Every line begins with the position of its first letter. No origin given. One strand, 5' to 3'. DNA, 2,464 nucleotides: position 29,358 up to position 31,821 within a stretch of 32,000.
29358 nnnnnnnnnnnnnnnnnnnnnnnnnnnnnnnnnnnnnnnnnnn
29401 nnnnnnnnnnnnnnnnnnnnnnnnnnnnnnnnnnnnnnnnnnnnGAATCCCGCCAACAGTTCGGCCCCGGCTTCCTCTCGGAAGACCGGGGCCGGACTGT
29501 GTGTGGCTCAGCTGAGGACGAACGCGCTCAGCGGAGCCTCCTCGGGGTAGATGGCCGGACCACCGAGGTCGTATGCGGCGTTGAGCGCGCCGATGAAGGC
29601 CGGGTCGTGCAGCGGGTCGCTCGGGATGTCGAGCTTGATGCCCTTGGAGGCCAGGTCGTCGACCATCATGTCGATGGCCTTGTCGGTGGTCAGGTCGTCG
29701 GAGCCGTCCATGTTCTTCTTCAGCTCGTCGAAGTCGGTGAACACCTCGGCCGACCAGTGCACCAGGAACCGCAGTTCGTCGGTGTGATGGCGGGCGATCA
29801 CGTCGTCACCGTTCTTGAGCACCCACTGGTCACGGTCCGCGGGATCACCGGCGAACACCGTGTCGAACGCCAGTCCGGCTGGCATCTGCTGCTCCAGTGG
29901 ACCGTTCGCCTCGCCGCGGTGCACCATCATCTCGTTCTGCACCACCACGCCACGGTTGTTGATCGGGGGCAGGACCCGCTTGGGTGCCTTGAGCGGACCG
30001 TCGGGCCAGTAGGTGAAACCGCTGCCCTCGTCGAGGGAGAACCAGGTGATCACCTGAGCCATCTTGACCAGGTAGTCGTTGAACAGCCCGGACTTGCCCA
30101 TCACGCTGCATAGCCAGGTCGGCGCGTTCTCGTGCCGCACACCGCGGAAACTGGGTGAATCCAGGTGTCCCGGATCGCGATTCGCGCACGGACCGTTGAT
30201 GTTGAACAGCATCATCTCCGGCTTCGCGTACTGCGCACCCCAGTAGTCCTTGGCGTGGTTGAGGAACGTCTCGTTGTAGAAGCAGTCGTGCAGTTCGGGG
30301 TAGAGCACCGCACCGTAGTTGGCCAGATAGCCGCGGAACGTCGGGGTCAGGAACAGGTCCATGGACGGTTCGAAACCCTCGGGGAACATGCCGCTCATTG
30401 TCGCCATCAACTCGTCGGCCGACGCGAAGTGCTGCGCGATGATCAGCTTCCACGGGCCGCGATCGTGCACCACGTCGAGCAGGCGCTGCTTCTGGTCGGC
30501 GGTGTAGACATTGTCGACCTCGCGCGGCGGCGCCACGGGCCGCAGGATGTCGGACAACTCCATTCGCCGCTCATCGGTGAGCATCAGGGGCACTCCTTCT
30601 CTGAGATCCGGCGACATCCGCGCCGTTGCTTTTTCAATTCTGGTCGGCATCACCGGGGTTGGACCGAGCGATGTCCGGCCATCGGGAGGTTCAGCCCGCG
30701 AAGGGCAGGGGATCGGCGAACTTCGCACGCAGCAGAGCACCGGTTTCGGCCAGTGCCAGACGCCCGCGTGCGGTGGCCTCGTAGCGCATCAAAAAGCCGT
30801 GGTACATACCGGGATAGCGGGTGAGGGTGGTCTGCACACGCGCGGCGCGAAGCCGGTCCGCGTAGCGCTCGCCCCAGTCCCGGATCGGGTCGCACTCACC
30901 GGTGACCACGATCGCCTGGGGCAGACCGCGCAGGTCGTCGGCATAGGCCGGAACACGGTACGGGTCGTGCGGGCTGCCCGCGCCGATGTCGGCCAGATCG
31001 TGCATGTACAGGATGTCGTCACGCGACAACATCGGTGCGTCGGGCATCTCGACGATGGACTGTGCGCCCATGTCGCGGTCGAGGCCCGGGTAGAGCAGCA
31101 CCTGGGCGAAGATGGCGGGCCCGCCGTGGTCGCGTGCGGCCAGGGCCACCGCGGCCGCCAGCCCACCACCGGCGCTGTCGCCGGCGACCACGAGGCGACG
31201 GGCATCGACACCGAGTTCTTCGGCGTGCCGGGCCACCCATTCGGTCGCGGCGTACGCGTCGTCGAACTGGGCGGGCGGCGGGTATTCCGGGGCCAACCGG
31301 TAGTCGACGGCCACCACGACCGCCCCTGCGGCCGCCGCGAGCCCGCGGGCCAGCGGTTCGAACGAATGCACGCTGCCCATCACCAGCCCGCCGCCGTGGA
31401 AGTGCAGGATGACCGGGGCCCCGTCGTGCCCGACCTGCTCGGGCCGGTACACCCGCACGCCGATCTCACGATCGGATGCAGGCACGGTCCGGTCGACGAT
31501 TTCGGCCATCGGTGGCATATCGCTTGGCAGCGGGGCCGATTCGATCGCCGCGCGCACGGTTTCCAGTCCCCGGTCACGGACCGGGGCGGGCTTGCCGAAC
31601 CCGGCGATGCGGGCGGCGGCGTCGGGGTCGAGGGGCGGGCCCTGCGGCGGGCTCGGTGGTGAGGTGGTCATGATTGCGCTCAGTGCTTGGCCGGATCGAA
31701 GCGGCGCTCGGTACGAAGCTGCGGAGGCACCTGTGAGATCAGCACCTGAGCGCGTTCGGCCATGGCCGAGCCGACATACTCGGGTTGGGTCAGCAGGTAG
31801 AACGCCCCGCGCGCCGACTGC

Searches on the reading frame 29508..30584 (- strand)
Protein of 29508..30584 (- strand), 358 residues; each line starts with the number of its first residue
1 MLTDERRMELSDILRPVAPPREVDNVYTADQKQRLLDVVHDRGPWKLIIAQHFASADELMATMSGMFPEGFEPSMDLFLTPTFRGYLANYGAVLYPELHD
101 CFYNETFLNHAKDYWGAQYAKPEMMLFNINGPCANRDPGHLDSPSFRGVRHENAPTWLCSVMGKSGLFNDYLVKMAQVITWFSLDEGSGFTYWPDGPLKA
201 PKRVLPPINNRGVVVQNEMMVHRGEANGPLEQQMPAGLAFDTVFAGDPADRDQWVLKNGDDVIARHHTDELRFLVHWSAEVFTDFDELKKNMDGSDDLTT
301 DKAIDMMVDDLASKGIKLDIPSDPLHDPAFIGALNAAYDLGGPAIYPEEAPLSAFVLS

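Call 60: search_protein_families(library=ncbifam, proteins=[window:29508-30584:-], max_evalue=0.001)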
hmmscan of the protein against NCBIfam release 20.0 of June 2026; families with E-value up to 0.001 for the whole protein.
window:29508-30584:- (358 aa): 0 families

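Call 61: search_solved_structures(query=window:29508-30584:-, max_evalue=0.01)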
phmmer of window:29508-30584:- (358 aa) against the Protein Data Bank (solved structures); distinct sequences matched with E-value up to 0.01: 0.

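Call 70: find_homologous_proteins(query=window:29508-30584:-, max_evalue=0.00001)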
Query window:29508-30584:- (358 aa): 1130 proteins with E <= 0.00001 among 3236 candidates; the best 120 are listed.
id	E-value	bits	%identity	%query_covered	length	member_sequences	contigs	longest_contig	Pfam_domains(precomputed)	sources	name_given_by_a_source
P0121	9.4e-222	754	88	100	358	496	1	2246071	-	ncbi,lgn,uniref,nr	ncbi:hypothetical protein MAAFP003_2537 [Mycobacterium ahvazicum]|uniref:Uncharacterized protein n=1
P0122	1.7e-221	753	89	100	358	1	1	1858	-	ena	-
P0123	6.8e-221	751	87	100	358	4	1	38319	-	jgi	jgi:hypothetical protein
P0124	1.4e-219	746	87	100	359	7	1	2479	-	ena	-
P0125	8.0e-219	744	86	100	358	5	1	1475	-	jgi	jgi:hypothetical protein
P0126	4.8e-217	738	85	100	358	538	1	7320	-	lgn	-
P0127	7.4e-217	737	85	100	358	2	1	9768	-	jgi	jgi:hypothetical protein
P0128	2.0e-216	736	85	100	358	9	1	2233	-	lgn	-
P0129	1.3e-215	733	86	100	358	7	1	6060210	-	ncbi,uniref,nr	ncbi:hypothetical protein C6A87_008155 [Mycobacterium sp. ITM-2016-00317]|uniref:hypothetical protei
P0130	2.1e-215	733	85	100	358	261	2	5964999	-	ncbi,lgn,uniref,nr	ncbi:hypothetical protein [Mycolicibacterium gadium]|uniref:Uncharacterized protein n=1 Tax=Mycolici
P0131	1.4e-214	730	86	100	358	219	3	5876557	-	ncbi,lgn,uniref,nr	ncbi:hypothetical protein [Mycolicibacterium confluentis]|uniref:Uncharacterized protein n=1 Tax=Myc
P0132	2.8e-214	729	84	100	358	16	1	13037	-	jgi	jgi:hypothetical protein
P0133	4.1e-214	728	84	100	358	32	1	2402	-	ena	-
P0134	1.1e-213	727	85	99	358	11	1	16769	-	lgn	-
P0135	2.4e-213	726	85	100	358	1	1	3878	-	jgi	jgi:hypothetical protein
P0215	2.5e-188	644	75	99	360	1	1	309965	-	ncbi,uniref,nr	ncbi:hypothetical protein M9979_01330 [Sphingomonas sp. RP10(2022)]|uniref:Uncharacterized protein n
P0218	3.7e-187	640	75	99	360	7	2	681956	-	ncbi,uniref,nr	ncbi:hypothetical protein [Parahaliea aestuarii]|uniref:Uncharacterized protein n=1 Tax=Parahaliea a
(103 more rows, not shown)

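Call 73: find_encoding_contigs(protein=P0218, flank=8000, max_places=1)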
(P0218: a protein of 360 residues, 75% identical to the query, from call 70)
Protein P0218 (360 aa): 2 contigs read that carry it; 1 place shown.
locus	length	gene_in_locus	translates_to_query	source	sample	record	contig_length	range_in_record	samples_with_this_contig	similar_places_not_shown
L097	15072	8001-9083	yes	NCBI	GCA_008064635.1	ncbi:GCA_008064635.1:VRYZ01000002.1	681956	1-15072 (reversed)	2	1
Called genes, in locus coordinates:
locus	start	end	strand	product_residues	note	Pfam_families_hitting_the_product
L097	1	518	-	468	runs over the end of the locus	PF00370:FGGY_N, PF21546:FGGY_C_2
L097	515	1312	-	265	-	PF08220:HTH_DeoR, PF08279:HTH_11 (weak), PF00455:DeoRC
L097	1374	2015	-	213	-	PF02589:LUD_dom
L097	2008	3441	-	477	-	PF02589:LUD_dom, PF13187:Fer4_9 (faint), PF00037:Fer4 (faint), PF13183:Fer4_8, PF13237:Fer4_10 (faint), PF13534:Fer4_17 (weak), PF11870:LutB_C (weak)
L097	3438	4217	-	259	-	PF02754:CCG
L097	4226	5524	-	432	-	-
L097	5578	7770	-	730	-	PF00596:Aldolase_II, PF00106:adh_short, PF13561:adh_short_C2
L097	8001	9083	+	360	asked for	-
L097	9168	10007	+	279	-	PF00106:adh_short, PF08659:KR, PF13561:adh_short_C2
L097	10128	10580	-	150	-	-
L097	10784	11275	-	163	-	-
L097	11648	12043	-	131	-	-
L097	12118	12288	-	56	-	-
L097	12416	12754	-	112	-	PF06689:zf-C4_ClpX (weak)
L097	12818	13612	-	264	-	-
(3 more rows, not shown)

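Call 74: find_encoding_contigs(protein=P0215, flank=8000, max_places=1)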
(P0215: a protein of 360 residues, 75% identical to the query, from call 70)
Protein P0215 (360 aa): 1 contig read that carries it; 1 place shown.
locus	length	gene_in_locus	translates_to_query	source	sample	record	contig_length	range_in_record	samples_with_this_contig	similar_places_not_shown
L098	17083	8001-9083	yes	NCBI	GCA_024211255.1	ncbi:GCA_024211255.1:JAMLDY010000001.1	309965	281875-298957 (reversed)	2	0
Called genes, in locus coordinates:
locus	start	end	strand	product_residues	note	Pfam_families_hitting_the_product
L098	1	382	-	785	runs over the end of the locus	PF00933:Glyco_hydro_3, PF01915:Glyco_hydro_3_C, PF14310:Fn3-like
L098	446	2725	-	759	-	PF00884:Sulfatase, PF16347:SGSH_C (weak)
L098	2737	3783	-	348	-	PF00135:COesterase, PF20434:BD-FAE, PF07859:Abhydrolase_3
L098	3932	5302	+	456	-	PF00232:Glyco_hydro_1, PF02449:Glyco_hydro_42 (weak), PF00232:Glyco_hydro_1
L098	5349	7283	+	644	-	PF00884:Sulfatase, PF16347:SGSH_C (faint), PF13646:HEAT_2 (faint), PF02985:HEAT (faint)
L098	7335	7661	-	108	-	-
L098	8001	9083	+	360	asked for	-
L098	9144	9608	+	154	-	PF13577:SnoaL_4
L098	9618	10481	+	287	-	PF00106:adh_short, PF13561:adh_short_C2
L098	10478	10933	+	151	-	PF13577:SnoaL_4, PF12680:SnoaL_2 (weak)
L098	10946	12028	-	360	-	PF00724:Oxidored_FMN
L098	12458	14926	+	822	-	PF07715:Plug, PF00593:TonB_dep_Rec_b-barrel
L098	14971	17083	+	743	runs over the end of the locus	PF01011:PQQ, PF13360:PQQ_2 (weak), PF00034:Cytochrom_C (weak), PF13442:Cytochrome_CBB3, PF01011:PQQ, PF13360:PQQ_2 (weak)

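Call 78: predict_structure(alignment_id=A2)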
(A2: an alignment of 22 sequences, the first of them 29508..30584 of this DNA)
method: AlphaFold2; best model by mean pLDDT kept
length: 358 residues; sequences in the alignment: 22
mean_pLDDT: 75.8   pTM: 0.75
mean pLDDT of the five models: 75.8, 49.7, 46.3, 46.2, 43.9
residues with pLDDT >= 90: 24; 70-90: 224; 50-70: 102; < 50: 8
segments of 3 or more residues with pLDDT < 50: 46-51
pLDDT, mean of each block of 10 residues (from residue 1): 81 79 86 85 56 69 69 62 58 73 83 88 75 52 66 72 85 82 72 79 71 70 57 69 83 85 83 80 88 83 93 91 90 84 67 60
secondary structure, 60 per line:
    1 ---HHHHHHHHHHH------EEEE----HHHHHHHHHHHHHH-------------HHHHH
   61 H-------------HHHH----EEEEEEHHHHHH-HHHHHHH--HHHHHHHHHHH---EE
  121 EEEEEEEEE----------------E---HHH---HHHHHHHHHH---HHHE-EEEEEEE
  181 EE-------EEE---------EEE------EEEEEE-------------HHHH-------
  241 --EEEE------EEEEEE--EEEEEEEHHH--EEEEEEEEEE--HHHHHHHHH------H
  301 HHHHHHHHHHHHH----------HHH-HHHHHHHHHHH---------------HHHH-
elements in order: H4-14 E21-24 H29-42 H56-61 H75-78 E83-88 H89-94 H96-102 H105-115 E119-129 H156-165 E174-182 E190-192 E202-204 E211-216 H230-233 E243-246 E253-258 E261-267 E273-282 H285-293 H300-313 H328-338 H354-357

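Call 80: fold_search(model_id=the predicted structure, library=pdb)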
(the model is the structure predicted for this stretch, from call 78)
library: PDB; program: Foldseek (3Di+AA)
matches with E <= 10: 597; with E <= 0.001: 0
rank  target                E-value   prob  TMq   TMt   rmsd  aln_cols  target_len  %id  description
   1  5l9b_B                1.3e-03  1.00  0.32  0.48  10.3       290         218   11  HIF PROLYL HYDROXYLASE 2 (PHD2/ EGLN1) IN COMPLEX WITH 2-OXOGLUTARATE (2OG) AND HIF-1ALPHA CODD (556-574) (released 2016-08-31)
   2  9c9n                  1.5e-03  1.00  0.32  0.42  10.0       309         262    5  Crystal structure of Fe/2-OG dependent dioxygenase MysH in complex with nickel and succinate (released 2025-10-08)
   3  8k0m_A                1.6e-03  0.99  0.30  0.19  13.6       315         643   11  Human collagen prolyl processing enzyme complex, P3H1/CRTAP/PPIB heterotrimer, bound to 2-oxoglutarate (released 2024-09-18)
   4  5m0t_A                1.9e-03  1.00  0.34  0.41  10.1       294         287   13  Alpha-ketoglutarate-dependent non-heme iron oxygenase EasH (released 2016-12-07)
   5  8xp6                  2.1e-03  0.96  0.30  0.35  15.9       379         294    9  2OG-Fe(II) oxygenase-ColD (released 2025-01-15)
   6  5m0t_B                2.4e-03  1.00  0.34  0.42   8.3       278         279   13  Alpha-ketoglutarate-dependent non-heme iron oxygenase EasH (released 2016-12-07)
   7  6iuq_B                2.8e-03  0.85  0.26  0.30  12.7       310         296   12  Crystal structure and expression patterns of prolyl 4-hydroxylases from Phytophthora capsici (released 2018-12-12)
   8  8xpf_A                3.0e-03  0.96  0.30  0.36  13.4       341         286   10  2OG-Fe(II) oxygenase-ColD in complex with collinodins (released 2025-01-15)
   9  8k0e_A                4.2e-03  0.96  0.30  0.18  18.0       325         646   12  Human collagen prolyl processing enzyme complex, P3H1/CRTAP heterodimer (released 2024-09-18)
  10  6iuq_A                4.5e-03  0.99  0.31  0.37   9.5       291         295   11  Crystal structure and expression patterns of prolyl 4-hydroxylases from Phytophthora capsici (released 2018-12-12)
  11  8kc9_A                4.5e-03  0.94  0.29  0.17  17.1       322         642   12  Human collagen prolyl processing enzyme complex, P3H1/CRTAP/PPIB heterotrimer, bound to cyclosporin A (released 2024-09-18)
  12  8k0f_A                6.0e-03  0.97  0.32  0.19  13.8       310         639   12  Human collagen prolyl processing enzyme complex, P3H1/CRTAP/PPIB heterotrimer, in its apo state (released 2024-09-18)
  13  6yw3_A                6.0e-03  0.95  0.30  0.44  10.1       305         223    8  HIF PROLYL HYDROXYLASE 2 (PHD2/ EGLN1) in complex with N-Oxalyl Glycine (NOG), HIF-1ALPHA CODD (556-574) and a RaPID-d (released 2020-12-30)
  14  5v1b                  6.0e-03  0.93  0.30  0.42  14.0       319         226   11  Structure of PHD1 in complex with 1,2,4-Triazolo-[1,5-a]pyridine (released 2017-06-21)
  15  6zbo_A                8.1e-03  0.87  0.26  0.41  12.9       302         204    7  HIF Prolyl Hydroxylase 2 (PHD2/EGLN1) in Complex with 1-(6-morpholinopyrimidin-4-yl)-4-(1H-1,2,3-triazol-1-yl)-1H-pyra (released 2021-04-07)
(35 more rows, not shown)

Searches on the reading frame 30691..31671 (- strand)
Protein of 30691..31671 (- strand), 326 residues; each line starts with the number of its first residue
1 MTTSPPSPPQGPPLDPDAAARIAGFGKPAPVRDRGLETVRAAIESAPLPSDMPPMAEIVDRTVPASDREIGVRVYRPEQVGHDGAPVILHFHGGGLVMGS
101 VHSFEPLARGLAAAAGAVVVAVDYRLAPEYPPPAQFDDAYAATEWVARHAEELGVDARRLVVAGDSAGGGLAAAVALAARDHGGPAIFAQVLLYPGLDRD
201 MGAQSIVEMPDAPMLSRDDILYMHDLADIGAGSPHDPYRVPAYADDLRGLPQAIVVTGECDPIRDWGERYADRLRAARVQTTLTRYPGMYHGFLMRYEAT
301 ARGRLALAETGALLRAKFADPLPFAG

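Call 60: search_protein_families(library=ncbifam, proteins=[window:30691-31671:-], max_evalue=0.001)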
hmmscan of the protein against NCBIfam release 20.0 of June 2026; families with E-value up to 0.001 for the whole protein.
window:30691-31671:- (326 aa): 11 families
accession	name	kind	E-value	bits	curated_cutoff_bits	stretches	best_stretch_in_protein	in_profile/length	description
NF058653.1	LipP1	equivalog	5.5e-86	288.1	350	1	30-312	17-298/300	LipP1 family hormone-sensitive lipase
NF033149.0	CHL_hydrolase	equivalog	6.7e-62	209.2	500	1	44-319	34-310/310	chloramphenicol hydrolase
NF058651.1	GESAG_HSLs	subfamily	1.9e-37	128.9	430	1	71-317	53-295/296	GESAG motif subfamily hormone-sensitive lipase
NF007547.0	PRK10162.1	equivalog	1.2e-33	116.5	389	1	52-296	55-297/321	acetyl esterase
NF058649.1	GTSAG_HSLs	subfamily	4.7e-25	88.6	380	1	69-298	74-293/312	GTSAG motif subfamily hormone-sensitive lipase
NF058650.1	GCSAG_HSLs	subfamily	2.7e-14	53.4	410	1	83-298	83-294/314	GCSAG motif subfamily hormone-sensitive lipase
NF052354.1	EstLipQMycob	equivalog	1.8e-07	30.1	700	1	74-181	153-261/418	esterase LipQ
NF050058.1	e_dPHAscl_type1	hypoth_equivalog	7.9e-06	25.5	150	0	142-181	88-127/276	extracellular catalytic domain type 1 short-chain-length polyhydroxyalkanoate depolymerase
NF058665.1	HaHSL_fam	equivalog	0.00035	20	320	1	87-178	63-147/260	hormone-sensitive lipase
NF042968.1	AcxylEst_AxeA1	equivalog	0.00038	18.9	700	0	88-296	51-247/459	acetylxylan esterase AxeA1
NF052352.1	TriaclglyLipLipYMycb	equivalog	0.00044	19.5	450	1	157-264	256-348/397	triacylglycerol lipase LipY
